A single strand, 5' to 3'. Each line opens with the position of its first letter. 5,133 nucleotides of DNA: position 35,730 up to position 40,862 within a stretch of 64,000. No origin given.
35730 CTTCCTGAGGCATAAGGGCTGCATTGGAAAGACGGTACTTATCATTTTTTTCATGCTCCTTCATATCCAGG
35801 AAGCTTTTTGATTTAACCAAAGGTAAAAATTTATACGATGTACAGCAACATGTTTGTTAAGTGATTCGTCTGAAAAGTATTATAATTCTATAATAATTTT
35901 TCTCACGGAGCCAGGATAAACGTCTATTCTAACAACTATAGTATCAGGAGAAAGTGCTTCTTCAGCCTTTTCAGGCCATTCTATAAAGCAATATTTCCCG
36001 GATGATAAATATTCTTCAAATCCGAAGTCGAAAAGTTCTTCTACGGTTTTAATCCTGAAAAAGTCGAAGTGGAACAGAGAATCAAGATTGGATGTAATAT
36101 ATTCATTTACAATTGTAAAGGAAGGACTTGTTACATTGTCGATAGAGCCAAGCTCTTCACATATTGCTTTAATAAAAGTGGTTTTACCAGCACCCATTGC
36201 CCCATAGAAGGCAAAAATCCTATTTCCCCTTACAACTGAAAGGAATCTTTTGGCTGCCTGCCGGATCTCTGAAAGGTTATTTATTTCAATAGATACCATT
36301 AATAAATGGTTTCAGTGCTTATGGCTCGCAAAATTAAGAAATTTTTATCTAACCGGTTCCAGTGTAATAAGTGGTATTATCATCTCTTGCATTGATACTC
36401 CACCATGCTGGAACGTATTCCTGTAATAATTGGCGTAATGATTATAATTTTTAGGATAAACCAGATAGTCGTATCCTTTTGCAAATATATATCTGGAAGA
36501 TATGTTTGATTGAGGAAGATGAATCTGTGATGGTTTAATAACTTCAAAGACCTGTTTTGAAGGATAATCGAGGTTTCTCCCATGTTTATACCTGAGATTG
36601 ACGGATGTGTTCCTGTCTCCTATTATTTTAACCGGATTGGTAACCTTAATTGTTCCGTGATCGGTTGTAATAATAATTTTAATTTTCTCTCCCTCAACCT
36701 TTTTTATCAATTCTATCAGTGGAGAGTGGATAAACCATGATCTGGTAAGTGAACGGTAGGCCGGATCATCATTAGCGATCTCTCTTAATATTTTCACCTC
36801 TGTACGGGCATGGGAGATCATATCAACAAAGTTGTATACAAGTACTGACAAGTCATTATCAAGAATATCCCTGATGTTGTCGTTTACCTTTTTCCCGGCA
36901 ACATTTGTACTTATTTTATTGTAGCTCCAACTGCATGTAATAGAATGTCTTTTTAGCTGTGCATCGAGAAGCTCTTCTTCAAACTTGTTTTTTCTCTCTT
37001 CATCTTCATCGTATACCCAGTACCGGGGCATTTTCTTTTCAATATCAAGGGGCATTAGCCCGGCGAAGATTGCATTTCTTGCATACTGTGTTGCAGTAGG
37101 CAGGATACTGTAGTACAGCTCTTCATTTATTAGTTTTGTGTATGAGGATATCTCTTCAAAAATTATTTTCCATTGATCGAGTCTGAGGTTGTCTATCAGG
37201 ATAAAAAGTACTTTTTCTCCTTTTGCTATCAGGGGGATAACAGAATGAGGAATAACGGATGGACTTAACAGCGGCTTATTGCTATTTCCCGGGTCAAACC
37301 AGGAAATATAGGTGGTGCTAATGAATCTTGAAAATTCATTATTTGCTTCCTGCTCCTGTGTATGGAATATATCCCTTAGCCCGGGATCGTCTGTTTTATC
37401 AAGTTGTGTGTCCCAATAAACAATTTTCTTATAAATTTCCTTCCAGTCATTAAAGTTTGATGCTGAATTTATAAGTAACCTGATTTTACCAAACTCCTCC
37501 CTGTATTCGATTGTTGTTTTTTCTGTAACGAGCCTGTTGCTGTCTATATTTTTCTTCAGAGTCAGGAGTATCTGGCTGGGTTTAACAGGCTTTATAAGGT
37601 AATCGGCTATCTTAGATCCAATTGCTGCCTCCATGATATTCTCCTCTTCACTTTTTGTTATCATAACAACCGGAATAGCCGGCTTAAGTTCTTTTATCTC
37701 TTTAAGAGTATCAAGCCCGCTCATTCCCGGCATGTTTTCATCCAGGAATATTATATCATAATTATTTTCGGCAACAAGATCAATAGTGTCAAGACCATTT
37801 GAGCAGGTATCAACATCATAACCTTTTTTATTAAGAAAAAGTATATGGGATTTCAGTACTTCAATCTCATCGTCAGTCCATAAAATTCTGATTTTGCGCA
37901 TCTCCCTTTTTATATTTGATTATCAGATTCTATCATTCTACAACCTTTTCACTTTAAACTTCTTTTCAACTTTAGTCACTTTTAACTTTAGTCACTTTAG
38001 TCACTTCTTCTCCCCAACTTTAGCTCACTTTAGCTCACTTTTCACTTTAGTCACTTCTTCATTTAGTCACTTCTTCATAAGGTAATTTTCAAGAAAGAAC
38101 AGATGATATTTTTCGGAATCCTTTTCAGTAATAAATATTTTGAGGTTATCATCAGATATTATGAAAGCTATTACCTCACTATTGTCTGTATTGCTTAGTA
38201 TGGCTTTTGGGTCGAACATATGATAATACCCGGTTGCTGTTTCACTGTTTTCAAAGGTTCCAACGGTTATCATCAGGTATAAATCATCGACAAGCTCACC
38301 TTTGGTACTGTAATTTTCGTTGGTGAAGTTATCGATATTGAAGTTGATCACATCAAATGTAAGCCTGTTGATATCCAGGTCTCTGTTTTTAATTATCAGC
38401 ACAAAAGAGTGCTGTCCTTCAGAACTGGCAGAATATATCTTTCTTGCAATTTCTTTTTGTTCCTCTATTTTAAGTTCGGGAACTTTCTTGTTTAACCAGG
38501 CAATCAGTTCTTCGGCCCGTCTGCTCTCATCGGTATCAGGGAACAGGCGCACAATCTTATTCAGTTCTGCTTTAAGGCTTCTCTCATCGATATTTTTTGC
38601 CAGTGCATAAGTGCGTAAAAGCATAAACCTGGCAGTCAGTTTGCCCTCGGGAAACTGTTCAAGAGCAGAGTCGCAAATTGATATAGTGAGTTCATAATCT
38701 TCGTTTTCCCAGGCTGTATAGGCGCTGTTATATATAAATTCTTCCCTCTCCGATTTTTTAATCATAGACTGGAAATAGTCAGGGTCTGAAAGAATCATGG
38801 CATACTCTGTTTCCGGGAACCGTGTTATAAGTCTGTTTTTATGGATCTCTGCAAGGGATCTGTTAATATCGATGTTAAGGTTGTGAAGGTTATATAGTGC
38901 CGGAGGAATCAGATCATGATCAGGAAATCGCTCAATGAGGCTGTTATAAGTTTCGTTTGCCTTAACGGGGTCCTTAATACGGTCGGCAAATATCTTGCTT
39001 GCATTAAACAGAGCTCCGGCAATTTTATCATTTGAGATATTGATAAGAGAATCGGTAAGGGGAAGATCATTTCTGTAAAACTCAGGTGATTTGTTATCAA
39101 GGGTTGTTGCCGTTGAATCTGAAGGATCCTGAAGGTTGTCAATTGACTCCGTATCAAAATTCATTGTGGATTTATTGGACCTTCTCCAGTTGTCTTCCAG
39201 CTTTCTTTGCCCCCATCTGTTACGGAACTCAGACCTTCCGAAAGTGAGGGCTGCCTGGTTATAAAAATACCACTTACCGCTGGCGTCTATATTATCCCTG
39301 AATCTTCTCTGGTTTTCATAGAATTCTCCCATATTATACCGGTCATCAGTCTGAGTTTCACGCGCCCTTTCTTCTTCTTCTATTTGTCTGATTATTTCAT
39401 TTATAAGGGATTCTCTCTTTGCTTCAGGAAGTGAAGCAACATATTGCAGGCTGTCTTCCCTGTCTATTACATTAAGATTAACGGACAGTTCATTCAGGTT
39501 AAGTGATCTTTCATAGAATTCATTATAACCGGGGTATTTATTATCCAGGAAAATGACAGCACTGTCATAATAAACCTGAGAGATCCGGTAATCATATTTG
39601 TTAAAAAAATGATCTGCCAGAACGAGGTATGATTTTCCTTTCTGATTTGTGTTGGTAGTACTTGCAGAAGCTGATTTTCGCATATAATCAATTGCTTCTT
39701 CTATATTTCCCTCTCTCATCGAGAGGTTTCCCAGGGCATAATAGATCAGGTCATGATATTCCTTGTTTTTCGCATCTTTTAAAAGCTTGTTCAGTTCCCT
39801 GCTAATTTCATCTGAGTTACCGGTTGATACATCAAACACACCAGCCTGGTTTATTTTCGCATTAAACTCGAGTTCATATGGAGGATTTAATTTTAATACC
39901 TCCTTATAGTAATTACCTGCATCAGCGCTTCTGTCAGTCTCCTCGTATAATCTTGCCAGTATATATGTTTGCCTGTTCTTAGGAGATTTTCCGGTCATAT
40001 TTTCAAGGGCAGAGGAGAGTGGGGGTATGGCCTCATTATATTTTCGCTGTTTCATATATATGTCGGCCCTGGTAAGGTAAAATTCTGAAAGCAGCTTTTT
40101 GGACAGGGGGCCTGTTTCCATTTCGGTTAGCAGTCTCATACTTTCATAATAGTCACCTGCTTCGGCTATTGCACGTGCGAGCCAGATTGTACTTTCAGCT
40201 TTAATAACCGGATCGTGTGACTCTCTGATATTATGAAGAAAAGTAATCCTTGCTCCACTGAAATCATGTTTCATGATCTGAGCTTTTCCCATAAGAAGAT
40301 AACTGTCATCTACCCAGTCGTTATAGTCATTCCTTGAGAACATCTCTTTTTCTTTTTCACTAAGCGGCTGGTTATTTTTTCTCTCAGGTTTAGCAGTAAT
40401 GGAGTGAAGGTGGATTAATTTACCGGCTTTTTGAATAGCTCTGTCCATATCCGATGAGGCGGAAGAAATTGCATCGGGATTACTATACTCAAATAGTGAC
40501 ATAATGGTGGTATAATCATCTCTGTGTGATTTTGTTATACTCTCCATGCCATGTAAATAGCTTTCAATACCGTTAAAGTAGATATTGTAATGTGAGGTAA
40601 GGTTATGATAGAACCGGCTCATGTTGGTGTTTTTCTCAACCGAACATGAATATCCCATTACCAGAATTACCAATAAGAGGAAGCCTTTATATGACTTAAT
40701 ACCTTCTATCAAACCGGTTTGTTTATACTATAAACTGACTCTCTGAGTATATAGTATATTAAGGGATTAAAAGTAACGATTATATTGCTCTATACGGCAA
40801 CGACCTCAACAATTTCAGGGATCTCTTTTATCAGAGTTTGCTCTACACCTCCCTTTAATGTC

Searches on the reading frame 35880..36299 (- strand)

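Call 30: search_protein_families(library=pfam, proteins=[window:35880-36299:-])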
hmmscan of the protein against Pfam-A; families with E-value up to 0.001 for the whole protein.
window:35880-36299:- (139 aa): 3 families
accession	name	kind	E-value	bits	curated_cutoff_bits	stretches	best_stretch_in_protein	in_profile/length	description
PF02367.23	TsaE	-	3e-35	121.4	26.6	1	7-126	2-119/128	Threonylcarbamoyl adenosine biosynthesis protein TsaE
PF13476.12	AAA_23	-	0.00079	20.6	27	1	19-47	17-40/201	AAA domain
PF00004.35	AAA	-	0.00099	20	21.2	0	31-68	3-39/131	ATPase family associated with various cellular activities (AAA)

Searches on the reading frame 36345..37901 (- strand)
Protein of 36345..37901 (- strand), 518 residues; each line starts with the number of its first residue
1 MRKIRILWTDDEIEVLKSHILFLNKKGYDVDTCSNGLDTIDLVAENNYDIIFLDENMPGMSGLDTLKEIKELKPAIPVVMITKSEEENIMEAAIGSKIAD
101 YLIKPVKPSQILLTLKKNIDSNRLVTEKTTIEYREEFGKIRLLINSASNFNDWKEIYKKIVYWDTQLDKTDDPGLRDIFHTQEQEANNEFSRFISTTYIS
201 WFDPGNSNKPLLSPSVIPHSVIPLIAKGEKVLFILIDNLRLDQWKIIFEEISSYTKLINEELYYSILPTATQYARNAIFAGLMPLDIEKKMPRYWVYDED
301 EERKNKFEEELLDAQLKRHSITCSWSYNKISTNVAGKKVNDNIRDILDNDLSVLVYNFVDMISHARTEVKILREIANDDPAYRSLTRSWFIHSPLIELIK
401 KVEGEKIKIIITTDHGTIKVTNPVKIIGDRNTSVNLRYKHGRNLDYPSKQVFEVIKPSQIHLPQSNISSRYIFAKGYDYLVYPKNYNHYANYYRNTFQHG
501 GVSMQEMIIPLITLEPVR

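Call 13: search_protein_families(library=pfam, proteins=[window:36345-37901:-])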
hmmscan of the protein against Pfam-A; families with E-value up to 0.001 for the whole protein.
window:36345-37901:- (518 aa): 2 families
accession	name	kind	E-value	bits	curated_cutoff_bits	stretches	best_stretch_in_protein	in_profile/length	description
PF08665.17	PglZ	-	1.1e-25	91.1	25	1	229-424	1-179/179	PglZ domain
PF00072.30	Response_reg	-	1.2e-25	90.3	30.2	1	6-114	1-109/111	Response regulator receiver domain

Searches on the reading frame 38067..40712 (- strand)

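Call 13: search_protein_families(library=pfam, proteins=[window:38067-40712:-])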
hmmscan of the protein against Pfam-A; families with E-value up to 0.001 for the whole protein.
window:38067-40712:- (881 aa): 11 families
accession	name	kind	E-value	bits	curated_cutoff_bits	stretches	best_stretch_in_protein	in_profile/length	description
PF13181.12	TPR_8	-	1e-11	44.4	25.7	0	323-350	3-30/34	Tetratricopeptide repeat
PF07719.23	TPR_2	-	3.8e-11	42.6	27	0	323-349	3-29/34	Tetratricopeptide repeat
PF13428.12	TPR_14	-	1.9e-10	40.8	23.5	0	323-349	3-29/44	Tetratricopeptide repeat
PF09976.15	TPR_21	-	7.3e-09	36.1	25.5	1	105-243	46-180/193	Tetratricopeptide repeat-like domain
PF13424.12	TPR_12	-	9.6e-09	35.8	30.1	0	212-275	6-74/77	Tetratricopeptide repeat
PF13174.12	TPR_6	-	1.1e-08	35.6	26.3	0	567-599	2-33/33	Tetratricopeptide repeat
PF14559.12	TPR_19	-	1.8e-07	31.8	25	0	220-277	2-56/68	Tetratricopeptide repeat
PF13432.12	TPR_16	-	5.8e-07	30.3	32.7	0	213-278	1-63/65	Tetratricopeptide repeat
PF00515.34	TPR_1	-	7.4e-07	29.2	27.8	0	211-237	3-29/34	Tetratricopeptide repeat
PF13176.12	TPR_7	-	2.5e-06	27.6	27.9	0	324-350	2-28/36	Tetratricopeptide repeat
PF12895.13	ANAPC3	-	0.00028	21.5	27.2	0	172-229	23-76/82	Anaphase-promoting complex, cyclosome, subunit 3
